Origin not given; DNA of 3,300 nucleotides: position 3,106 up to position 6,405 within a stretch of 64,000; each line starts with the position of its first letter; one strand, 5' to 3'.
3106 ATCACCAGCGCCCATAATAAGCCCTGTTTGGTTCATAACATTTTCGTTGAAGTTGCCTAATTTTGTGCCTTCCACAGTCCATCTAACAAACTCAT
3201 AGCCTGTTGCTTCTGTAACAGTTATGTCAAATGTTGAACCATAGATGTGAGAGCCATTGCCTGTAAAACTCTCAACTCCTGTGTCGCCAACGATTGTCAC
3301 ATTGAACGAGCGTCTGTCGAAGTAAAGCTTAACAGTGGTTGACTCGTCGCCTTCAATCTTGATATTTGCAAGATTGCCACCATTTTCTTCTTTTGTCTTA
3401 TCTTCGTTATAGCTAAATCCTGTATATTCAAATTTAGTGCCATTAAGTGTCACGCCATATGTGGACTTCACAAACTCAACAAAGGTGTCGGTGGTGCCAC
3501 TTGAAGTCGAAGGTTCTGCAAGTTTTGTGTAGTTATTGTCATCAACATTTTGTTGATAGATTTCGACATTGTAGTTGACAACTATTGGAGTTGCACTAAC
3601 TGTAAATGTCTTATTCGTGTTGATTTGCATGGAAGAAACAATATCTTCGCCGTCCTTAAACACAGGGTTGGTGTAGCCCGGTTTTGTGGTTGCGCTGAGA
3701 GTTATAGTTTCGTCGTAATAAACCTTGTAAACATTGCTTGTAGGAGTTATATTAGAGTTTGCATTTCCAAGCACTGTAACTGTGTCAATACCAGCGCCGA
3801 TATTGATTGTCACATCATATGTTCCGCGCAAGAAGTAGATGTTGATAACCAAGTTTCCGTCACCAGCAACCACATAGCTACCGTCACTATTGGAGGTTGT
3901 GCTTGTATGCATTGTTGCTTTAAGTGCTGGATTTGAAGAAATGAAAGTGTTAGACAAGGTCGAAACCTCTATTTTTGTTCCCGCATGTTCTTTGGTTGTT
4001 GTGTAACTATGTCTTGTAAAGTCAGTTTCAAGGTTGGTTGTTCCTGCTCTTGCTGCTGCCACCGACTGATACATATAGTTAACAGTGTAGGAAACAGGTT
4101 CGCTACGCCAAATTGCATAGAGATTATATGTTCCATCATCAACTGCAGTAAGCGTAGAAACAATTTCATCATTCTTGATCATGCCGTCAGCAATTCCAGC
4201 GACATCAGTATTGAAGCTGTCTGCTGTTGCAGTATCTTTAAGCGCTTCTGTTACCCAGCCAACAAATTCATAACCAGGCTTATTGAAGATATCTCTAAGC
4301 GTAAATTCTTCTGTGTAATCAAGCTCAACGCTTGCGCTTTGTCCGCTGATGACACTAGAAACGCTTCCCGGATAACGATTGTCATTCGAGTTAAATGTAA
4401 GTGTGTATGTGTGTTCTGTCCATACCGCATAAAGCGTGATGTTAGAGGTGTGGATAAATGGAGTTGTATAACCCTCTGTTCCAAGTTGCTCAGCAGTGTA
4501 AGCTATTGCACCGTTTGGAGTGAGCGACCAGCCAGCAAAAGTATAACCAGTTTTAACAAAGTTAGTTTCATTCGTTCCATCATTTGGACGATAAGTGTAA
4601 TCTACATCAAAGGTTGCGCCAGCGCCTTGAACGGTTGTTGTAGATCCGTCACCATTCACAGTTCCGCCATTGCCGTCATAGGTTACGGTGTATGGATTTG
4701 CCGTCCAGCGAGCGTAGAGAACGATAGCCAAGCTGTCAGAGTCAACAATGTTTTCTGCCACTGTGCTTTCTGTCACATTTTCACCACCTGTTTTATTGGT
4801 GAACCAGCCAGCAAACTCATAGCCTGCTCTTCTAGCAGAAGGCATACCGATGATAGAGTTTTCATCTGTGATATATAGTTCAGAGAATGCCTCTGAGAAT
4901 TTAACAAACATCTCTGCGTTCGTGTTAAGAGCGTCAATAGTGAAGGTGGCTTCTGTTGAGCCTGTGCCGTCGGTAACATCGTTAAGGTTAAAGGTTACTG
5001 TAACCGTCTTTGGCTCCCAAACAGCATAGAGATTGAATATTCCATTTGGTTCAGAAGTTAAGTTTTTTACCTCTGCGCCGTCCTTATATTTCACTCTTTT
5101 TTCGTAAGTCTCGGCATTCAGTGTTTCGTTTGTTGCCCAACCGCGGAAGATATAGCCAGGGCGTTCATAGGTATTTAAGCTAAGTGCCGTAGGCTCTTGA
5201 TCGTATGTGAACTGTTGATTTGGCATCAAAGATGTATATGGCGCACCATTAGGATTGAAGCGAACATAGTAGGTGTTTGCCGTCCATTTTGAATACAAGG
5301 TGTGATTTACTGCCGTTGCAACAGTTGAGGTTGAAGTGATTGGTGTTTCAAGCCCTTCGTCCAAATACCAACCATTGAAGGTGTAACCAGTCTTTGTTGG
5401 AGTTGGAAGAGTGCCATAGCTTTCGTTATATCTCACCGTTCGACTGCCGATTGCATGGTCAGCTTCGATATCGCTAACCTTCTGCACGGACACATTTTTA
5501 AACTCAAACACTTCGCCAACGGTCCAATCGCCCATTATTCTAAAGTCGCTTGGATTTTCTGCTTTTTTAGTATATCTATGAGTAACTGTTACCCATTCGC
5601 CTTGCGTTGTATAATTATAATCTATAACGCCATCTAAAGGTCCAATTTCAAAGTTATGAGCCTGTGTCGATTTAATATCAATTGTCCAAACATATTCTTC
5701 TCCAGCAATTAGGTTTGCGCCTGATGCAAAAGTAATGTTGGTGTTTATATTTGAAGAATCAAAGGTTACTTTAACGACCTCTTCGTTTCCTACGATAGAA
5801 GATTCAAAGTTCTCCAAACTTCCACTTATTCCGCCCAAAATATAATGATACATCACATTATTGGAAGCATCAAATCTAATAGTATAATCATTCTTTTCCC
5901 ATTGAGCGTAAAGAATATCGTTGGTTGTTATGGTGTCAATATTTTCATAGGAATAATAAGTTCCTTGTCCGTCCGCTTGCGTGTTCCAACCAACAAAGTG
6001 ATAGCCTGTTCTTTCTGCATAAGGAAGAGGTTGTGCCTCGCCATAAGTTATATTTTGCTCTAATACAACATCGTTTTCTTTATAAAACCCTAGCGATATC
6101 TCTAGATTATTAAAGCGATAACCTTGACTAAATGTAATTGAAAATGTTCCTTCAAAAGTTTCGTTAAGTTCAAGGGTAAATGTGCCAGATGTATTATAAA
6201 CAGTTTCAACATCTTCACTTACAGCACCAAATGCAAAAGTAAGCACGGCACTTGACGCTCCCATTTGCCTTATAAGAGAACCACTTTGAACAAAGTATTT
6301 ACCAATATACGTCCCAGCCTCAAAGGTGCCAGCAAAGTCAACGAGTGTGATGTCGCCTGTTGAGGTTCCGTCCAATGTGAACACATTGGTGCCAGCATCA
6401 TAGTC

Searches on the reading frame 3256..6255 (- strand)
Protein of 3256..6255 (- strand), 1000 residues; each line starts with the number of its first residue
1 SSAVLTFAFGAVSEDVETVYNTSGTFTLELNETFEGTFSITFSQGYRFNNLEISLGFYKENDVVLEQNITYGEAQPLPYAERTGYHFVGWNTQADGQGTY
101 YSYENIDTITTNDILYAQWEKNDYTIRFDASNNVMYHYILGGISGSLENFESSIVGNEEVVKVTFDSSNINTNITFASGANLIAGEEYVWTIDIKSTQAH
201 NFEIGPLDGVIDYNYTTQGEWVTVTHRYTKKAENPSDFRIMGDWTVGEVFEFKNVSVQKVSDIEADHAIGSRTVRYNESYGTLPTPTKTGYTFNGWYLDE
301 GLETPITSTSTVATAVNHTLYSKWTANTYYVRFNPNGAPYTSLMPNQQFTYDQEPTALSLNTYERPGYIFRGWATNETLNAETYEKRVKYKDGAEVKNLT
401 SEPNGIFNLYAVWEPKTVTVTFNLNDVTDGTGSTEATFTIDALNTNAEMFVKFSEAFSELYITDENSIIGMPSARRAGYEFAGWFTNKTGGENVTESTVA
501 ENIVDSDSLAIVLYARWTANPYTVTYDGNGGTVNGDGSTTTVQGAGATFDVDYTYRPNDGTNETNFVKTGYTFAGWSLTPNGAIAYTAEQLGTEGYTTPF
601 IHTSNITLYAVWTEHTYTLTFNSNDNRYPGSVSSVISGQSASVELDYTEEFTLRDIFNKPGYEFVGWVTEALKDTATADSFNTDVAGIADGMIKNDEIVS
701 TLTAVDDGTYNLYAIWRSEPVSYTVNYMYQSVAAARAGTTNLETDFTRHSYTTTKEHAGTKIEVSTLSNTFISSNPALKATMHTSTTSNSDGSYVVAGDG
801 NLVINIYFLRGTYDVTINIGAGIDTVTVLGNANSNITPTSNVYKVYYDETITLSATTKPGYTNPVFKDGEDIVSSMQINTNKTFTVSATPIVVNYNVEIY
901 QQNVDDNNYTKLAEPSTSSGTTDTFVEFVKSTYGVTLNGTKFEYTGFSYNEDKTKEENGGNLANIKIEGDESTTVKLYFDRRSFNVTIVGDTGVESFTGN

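Call 58: search_protein_families(library=pfam, proteins=[window:3256-6255:-], max_evalue=0.001)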
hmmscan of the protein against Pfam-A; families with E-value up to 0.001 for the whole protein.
window:3256-6255:- (1000 aa): 1 family
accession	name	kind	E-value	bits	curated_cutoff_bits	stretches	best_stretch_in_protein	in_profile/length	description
PF09479.16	Flg_new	-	1.6e-44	150.3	27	6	271-323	13-65/65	Listeria-Bacteroides repeat domain (List_Bact_rpt)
